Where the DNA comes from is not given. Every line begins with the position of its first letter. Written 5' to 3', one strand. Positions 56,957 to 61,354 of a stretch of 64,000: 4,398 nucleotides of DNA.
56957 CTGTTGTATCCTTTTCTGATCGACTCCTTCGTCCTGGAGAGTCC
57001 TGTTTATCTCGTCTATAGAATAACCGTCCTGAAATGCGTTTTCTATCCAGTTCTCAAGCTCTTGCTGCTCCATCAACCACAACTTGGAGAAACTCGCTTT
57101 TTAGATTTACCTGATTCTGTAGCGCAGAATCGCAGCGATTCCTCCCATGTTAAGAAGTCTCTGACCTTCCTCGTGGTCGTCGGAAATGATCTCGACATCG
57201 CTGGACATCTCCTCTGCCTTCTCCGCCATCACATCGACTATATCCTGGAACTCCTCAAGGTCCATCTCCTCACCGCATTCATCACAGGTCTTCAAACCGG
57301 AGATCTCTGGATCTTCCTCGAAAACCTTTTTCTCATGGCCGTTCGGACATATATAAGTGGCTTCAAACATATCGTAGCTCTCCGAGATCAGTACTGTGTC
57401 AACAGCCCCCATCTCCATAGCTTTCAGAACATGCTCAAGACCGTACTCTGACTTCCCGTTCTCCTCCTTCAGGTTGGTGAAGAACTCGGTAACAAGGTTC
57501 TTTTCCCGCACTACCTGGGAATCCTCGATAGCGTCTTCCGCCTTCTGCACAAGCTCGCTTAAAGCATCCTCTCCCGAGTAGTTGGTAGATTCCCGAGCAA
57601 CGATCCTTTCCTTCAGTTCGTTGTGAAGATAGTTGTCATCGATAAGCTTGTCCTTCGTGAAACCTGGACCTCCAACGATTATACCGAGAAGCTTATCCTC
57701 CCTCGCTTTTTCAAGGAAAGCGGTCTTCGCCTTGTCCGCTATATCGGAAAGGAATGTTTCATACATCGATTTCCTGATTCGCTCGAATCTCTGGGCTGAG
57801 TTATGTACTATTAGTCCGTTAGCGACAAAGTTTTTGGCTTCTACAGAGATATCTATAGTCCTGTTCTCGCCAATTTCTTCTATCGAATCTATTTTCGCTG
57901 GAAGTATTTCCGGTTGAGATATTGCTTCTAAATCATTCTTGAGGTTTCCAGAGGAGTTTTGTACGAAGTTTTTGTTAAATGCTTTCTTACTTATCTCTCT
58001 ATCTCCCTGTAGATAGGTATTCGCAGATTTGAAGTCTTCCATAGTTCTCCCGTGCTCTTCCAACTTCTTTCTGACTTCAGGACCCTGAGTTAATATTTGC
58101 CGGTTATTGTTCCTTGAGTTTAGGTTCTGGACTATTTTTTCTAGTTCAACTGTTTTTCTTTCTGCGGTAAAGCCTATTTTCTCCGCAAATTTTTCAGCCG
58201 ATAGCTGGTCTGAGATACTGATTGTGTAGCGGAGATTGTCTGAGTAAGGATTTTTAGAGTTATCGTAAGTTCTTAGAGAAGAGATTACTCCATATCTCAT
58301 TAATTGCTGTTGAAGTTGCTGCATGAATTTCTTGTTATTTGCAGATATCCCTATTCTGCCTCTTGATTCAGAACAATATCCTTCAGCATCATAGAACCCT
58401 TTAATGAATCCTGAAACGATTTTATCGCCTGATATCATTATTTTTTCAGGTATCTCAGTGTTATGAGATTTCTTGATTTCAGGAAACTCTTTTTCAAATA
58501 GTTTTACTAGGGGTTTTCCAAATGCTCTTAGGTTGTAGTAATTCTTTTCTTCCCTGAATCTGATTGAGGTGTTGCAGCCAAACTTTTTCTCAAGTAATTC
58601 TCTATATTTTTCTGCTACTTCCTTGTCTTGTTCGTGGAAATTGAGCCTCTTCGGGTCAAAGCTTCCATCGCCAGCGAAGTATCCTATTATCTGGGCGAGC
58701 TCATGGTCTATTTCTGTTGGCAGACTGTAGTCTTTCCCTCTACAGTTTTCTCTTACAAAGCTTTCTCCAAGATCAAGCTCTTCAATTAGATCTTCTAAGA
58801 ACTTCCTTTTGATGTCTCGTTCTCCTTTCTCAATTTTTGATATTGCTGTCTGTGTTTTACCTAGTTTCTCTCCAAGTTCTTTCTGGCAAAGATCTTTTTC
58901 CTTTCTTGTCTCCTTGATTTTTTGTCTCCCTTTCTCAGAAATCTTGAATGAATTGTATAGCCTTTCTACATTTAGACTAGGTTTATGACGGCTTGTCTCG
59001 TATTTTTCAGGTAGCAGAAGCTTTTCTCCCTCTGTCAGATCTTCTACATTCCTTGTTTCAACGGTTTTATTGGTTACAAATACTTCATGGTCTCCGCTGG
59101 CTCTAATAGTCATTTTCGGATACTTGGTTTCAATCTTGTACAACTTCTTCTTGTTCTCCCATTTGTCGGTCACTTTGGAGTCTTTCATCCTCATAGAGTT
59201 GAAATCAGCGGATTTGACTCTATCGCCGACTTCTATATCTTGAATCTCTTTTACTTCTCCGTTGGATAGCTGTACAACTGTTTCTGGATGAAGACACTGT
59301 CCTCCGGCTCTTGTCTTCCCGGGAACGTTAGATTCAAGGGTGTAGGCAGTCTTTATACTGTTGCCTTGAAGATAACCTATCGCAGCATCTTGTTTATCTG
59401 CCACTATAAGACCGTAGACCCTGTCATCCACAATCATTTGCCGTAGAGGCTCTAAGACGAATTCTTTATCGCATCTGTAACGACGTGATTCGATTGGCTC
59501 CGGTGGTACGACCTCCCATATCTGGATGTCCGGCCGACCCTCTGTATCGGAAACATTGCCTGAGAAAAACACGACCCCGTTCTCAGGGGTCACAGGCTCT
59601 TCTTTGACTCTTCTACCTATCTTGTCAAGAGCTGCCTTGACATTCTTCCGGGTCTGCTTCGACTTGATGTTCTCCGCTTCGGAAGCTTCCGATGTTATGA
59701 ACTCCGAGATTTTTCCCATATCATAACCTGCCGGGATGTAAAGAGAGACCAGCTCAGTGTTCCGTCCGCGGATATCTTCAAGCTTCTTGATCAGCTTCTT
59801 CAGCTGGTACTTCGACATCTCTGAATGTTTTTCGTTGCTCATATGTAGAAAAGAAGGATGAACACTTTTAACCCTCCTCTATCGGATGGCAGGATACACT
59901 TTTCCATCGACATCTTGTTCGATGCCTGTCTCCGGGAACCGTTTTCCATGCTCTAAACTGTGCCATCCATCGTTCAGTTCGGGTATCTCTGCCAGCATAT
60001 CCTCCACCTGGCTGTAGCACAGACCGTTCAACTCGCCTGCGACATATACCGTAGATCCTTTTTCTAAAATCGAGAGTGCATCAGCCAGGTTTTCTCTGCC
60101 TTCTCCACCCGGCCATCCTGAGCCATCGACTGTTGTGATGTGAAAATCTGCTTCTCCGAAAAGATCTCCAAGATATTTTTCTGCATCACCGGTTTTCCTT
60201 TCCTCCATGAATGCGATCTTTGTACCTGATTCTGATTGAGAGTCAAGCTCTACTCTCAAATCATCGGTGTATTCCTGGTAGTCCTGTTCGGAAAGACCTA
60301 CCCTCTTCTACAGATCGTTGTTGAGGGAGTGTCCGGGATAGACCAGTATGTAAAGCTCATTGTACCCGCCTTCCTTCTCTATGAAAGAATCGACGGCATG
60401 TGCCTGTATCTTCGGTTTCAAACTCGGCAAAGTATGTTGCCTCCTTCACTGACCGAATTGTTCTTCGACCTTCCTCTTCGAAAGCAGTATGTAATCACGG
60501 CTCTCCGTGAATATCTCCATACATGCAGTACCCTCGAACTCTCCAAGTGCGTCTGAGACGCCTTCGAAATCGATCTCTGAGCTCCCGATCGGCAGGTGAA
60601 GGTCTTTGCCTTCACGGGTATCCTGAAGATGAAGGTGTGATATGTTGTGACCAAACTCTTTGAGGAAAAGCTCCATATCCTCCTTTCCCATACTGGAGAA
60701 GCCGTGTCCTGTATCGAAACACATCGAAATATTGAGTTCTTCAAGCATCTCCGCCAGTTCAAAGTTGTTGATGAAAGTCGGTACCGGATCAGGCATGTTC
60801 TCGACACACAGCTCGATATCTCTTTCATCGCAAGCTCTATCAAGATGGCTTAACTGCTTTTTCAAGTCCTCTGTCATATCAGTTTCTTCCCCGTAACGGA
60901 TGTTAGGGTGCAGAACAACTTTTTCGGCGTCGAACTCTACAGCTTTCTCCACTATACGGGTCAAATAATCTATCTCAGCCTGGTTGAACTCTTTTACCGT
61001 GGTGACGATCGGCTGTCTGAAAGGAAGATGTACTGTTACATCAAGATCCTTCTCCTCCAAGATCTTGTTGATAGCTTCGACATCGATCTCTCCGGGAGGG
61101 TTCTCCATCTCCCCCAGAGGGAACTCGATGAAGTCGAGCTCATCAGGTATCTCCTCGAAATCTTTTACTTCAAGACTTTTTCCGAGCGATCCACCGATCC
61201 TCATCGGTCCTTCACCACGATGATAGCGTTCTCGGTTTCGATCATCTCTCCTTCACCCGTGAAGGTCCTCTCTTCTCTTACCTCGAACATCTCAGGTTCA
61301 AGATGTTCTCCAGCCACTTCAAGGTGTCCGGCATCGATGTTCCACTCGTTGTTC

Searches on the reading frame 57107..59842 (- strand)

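Call 86: search_protein_families(library=pfam, proteins=[window:57107-59842:-], max_evalue=0.001)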
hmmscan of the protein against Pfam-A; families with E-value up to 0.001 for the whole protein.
window:57107-59842:- (911 aa): 11 families
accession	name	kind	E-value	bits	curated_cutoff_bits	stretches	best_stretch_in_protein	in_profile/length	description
PF03464.20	eRF1_2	-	2.8e-30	105.8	27.1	2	681-774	41-133/133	eRF1 domain 2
PF03465.20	eRF1_3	-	3.6e-26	92.2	25.8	1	777-910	1-106/106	eRF1 domain 3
PF14528.11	LAGLIDADG_3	-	8.9e-25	87.2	22.5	2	476-557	3-82/82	LAGLIDADG-like domain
PF14890.11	Intein_splicing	-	6.2e-21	75.3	35.8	1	191-681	2-155/155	Intein splicing domain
PF03463.20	eRF1_1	-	1.9e-18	67.1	23.8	1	15-137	1-123/123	eRF1 domain 1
PF01381.28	HTH_3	-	4.8e-10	39.8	23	1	309-359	1-51/55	Helix-turn-helix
PF01079.26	Hint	-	1.8e-07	31.4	29.7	1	180-267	10-99/213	Hint module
PF18854.6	baeRF_family10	-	5.8e-07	30.3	27.1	0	130-182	3-55/143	Bacterial archaeo-eukaryotic release factor family 10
PF12844.13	HTH_19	-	1.1e-06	28.9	30.2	1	307-358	2-53/64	Helix-turn-helix domain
PF18859.6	acVLRF1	-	2.9e-05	24.7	27.1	0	682-767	43-123/130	Actinobacteria/chloroflexi VLRF1 release factor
PF13560.12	HTH_31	-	0.00019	22.1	27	1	309-358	6-56/64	Helix-turn-helix domain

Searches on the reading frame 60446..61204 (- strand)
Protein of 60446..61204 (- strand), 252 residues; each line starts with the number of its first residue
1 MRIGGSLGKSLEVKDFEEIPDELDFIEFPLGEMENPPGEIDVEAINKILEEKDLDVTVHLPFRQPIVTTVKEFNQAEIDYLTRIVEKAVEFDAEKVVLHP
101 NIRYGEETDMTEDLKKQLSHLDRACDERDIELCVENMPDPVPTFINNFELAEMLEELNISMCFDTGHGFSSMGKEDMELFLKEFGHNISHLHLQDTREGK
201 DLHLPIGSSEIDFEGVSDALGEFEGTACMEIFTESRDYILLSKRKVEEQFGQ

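Call 18: search_protein_families(library=pfam, proteins=[window:60446-61204:-], max_evalue=0.01)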
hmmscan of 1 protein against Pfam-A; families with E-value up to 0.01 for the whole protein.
window:60446-61204:- (252 aa): 1 family
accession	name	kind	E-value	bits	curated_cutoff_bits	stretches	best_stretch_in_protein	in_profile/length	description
PF01261.30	AP_endonuc_2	-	5.3e-29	102.1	31.1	1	24-235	10-233/249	Xylose isomerase-like TIM barrel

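Call 59: search_protein_families(library=ncbifam, proteins=[window:60446-61204:-], max_evalue=0.01)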
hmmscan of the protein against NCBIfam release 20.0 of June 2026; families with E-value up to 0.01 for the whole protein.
window:60446-61204:- (252 aa): 9 families
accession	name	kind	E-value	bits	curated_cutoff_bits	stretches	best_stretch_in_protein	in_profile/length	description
NF041277.1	coba_remo_CbiR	equivalog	1.1e-28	100.4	105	1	17-235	19-238/249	cobamide remodeling phosphodiesterase CbiR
NF002196.0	PRK01060.1-1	equivalog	6.1e-12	45.4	333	1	39-216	48-242/297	deoxyribonuclease IV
TIGR00587.1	nfo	subfamily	7e-07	28.8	129.65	1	48-215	58-242/279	deoxyribonuclease IV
NF002198.0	PRK01060.1-3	equivalog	1.2e-05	25.1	244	1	42-230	41-235/253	deoxyribonuclease IV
TIGR04379.1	myo_inos_iolE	equivalog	2.1e-05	24.2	290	1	110-198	127-214/290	myo-inosose-2 dehydratase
NF041099.2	keto_glucon_epim_IolO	equivalog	0.00021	20.7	300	1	37-222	45-235/269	5-keto-L-gluconate epimerase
TIGR00542.1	hxl6Piso_put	equivalog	0.00022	20.6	272.15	1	110-234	127-252/279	L-ribulose-5-phosphate 3-epimerase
NF007360.0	PRK09856.1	equivalog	0.00044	19.9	305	1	75-234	86-251/276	fructoselysine 3-epimerase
NF009688.0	PRK13209.1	subfamily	0.00066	18.8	317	1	109-223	130-244/286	L-ribulose-5-phosphate 3-epimerase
